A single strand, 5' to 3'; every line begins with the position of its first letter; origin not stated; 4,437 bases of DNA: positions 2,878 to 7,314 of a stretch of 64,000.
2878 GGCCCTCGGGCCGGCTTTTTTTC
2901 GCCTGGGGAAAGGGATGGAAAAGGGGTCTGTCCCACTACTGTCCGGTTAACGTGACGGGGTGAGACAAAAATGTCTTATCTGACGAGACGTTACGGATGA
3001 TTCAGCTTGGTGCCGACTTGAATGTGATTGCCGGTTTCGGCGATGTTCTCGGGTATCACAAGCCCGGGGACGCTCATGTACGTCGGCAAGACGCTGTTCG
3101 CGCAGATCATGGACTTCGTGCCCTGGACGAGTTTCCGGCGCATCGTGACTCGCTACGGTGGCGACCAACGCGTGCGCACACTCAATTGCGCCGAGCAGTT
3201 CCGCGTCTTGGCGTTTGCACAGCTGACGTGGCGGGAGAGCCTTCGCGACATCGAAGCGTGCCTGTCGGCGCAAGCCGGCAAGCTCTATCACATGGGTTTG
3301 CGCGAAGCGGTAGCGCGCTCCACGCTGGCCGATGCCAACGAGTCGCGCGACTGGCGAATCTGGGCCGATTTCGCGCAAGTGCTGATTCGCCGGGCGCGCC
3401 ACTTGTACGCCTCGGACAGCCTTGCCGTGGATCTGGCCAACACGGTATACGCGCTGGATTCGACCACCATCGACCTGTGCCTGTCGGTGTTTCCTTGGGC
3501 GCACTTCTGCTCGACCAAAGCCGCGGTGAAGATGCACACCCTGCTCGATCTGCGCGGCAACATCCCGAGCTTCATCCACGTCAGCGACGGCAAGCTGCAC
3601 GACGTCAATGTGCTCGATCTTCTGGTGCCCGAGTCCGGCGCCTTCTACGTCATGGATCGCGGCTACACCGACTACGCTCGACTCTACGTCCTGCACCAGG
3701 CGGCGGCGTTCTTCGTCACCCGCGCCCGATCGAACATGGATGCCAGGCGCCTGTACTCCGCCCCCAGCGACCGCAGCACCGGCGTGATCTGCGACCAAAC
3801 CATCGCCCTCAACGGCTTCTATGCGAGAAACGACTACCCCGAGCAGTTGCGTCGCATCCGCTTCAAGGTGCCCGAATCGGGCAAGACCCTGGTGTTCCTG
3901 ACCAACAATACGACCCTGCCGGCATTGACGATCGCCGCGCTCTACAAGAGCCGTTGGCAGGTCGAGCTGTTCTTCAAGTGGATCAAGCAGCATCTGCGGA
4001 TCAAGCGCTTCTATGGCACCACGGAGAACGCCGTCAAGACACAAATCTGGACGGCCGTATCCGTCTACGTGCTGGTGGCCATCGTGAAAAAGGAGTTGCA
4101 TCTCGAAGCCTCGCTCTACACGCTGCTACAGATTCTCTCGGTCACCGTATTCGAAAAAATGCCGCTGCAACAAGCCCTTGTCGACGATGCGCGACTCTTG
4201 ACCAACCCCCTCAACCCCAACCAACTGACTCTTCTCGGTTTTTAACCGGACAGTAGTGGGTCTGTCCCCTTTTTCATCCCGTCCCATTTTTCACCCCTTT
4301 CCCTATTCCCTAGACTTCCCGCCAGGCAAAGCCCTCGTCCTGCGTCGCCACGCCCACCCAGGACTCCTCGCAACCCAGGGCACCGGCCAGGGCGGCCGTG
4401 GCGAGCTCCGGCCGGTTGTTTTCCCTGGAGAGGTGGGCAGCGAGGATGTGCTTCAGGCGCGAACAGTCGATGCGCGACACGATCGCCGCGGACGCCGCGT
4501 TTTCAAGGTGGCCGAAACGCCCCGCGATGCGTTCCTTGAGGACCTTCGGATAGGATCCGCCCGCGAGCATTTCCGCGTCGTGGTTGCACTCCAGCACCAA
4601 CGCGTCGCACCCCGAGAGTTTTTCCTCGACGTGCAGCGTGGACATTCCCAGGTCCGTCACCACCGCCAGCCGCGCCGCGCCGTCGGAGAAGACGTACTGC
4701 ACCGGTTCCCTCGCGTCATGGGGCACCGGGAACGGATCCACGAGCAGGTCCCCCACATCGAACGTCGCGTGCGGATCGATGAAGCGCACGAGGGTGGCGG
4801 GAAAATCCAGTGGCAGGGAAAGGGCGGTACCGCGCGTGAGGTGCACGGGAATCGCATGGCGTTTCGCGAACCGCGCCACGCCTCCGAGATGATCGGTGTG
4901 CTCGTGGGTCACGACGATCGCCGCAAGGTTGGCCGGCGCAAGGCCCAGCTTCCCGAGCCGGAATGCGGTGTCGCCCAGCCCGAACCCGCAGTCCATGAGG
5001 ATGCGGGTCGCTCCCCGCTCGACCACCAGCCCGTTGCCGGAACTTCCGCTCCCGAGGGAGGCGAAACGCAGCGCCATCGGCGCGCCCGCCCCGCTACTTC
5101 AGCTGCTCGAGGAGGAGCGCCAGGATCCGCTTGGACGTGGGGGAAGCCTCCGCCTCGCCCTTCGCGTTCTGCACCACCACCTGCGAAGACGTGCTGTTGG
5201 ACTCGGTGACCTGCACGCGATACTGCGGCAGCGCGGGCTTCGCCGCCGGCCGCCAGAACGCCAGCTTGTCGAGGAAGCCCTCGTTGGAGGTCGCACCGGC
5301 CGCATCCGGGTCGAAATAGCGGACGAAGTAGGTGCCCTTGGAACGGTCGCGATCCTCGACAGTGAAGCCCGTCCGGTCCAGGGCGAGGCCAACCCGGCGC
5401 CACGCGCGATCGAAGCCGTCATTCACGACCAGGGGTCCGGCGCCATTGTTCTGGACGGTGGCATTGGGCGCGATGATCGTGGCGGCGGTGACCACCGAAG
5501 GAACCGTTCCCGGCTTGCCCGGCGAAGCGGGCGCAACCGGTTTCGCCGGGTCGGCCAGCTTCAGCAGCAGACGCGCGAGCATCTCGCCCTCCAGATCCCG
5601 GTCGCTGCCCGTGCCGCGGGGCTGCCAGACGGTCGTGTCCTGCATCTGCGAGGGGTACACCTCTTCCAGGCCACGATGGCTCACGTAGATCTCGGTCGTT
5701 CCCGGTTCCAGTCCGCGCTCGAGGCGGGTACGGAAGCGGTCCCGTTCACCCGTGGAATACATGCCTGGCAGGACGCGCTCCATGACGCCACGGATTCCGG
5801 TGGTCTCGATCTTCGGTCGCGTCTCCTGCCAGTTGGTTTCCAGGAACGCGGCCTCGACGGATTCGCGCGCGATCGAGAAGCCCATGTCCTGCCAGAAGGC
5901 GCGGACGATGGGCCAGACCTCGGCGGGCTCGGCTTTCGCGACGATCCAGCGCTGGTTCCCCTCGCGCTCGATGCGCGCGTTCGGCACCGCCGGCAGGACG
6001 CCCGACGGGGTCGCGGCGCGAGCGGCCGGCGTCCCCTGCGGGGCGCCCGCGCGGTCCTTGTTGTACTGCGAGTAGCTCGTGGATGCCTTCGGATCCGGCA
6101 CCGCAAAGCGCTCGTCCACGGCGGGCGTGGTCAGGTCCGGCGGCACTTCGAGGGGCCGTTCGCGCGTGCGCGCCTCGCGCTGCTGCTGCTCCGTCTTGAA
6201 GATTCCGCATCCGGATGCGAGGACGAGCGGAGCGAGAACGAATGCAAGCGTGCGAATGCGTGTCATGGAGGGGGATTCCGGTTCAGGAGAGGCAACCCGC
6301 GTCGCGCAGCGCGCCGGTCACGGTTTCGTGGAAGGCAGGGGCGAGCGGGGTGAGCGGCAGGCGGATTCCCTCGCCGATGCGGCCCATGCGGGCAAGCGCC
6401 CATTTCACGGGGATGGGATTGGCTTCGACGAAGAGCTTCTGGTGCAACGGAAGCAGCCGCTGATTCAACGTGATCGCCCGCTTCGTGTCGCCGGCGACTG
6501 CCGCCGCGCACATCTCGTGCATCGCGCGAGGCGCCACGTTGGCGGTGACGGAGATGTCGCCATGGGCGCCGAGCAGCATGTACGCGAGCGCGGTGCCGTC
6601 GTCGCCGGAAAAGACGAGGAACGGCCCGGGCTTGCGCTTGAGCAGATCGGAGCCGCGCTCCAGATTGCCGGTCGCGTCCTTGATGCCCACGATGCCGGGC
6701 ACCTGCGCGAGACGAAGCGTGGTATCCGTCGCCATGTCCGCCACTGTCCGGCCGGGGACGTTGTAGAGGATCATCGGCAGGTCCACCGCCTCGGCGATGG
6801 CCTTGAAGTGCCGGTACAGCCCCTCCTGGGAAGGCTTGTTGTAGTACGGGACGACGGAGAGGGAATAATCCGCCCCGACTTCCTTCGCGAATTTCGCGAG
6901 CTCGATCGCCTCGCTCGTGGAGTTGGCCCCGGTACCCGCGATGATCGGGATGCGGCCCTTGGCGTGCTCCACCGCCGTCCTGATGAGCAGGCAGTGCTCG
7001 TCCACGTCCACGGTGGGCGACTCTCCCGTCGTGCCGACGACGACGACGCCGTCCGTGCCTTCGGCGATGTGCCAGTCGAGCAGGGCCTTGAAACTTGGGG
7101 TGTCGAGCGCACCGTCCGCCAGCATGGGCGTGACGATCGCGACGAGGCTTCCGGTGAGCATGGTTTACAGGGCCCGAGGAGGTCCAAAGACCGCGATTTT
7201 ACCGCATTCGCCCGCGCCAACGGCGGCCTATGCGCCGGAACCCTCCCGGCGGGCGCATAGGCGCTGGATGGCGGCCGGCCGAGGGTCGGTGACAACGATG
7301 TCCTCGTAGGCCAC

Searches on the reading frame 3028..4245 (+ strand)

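Call 55: search_protein_families(library=ncbifam, proteins=[window:3028-4245:+], max_evalue=1e-15)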
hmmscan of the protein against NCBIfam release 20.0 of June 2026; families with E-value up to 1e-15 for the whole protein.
window:3028-4245:+ (405 aa): 1 family
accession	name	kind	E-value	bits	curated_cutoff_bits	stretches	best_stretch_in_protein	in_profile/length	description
NF033592.1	transpos_IS4_1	equivalog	7.7e-83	278.3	115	1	28-353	2-331/332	IS4 family transposase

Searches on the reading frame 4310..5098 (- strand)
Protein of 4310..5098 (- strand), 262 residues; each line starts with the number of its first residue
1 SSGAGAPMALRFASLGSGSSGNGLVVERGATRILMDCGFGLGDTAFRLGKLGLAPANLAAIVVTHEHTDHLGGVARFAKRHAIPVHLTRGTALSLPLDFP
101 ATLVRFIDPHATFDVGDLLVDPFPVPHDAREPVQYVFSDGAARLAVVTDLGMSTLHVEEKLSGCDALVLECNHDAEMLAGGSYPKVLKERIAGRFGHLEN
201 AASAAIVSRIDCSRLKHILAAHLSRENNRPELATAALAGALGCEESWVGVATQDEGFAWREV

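Call 55: search_protein_families(library=ncbifam, proteins=[window:4310-5098:-], max_evalue=1e-15)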
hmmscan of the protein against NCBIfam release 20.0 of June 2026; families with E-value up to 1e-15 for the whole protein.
window:4310-5098:- (262 aa): 0 families

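Call 67: search_protein_families(library=pfam, proteins=[window:4310-5098:-], max_evalue=0.01)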
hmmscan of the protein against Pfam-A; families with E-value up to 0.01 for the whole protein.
window:4310-5098:- (262 aa): 3 families
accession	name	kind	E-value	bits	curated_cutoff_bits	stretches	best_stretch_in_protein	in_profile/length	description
PF12706.13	Lactamase_B_2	-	8.8e-21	74.9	27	1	31-212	1-192/200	Beta-lactamase superfamily domain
PF00753.33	Lactamase_B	-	3.2e-14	53.8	22.7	1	20-153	5-153/196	Metallo-beta-lactamase superfamily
PF23023.1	Anti-Pycsar_Apyc1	-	6e-05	23.1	50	1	24-83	23-79/250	Anti-Pycsar protein Apyc1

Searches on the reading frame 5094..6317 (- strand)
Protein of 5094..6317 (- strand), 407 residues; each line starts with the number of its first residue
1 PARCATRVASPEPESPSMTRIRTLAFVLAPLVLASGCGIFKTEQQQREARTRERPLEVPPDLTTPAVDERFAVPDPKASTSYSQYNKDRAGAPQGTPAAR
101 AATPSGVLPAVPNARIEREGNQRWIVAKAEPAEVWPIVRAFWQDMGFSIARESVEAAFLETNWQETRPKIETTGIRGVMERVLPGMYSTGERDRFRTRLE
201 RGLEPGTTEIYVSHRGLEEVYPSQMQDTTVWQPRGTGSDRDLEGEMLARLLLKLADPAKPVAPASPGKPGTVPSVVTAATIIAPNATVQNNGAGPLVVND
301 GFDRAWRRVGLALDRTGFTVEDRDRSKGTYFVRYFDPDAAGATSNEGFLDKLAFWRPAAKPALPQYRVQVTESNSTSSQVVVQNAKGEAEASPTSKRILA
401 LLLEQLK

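Call 55: search_protein_families(library=ncbifam, proteins=[window:5094-6317:-], max_evalue=1e-15)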
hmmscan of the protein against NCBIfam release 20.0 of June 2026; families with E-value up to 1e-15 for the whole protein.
window:5094-6317:- (407 aa): 0 families

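Call 67: search_protein_families(library=pfam, proteins=[window:5094-6317:-], max_evalue=0.01)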
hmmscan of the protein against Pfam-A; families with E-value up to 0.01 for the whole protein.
window:5094-6317:- (407 aa): 1 family
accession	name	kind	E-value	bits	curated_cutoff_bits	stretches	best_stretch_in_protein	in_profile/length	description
PF06804.17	Lipoprotein_18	-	3.4e-36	125.3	25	1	52-400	7-317/323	NlpB/DapX lipoprotein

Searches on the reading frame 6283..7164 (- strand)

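Call 55: search_protein_families(library=ncbifam, proteins=[window:6283-7164:-], max_evalue=1e-15)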
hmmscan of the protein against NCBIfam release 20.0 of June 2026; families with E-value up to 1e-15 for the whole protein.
window:6283-7164:- (293 aa): 7 families
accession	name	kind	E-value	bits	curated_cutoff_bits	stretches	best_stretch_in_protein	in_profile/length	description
TIGR00674.1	dapA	equivalog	8.3e-106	353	206.15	1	6-287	2-284/286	4-hydroxy-tetrahydrodipicolinate synthase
TIGR02313.1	HpaI-NOT-DapA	exception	1.1e-76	257.5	396.7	1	3-288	1-288/294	2,4-dihydroxyhept-2-ene-1,7-dioic acid aldolase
NF002958.0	PRK03620.1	subfamily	1.8e-40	138.6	278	1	2-276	10-286/307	5-dehydro-4-deoxyglucarate dehydratase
NF003164.0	PRK04147.1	equivalog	1.2e-39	136.4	281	1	3-261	4-262/294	N-acetylneuraminate lyase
TIGR00683.1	nanA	equivalog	1.2e-36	126.5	382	1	3-244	1-242/293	N-acetylneuraminate lyase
TIGR03249.1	KdgD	equivalog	8.5e-34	117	373.95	1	4-274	10-283/299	5-dehydro-4-deoxyglucarate dehydratase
NF040954.1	Arch_KDGaldase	equivalog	2e-27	96.3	390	1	8-236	5-227/288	bifunctional 2-dehydro-3-deoxy-phosphogluconate/2-dehydro-3-deoxy-6-phosphogalactonate aldolase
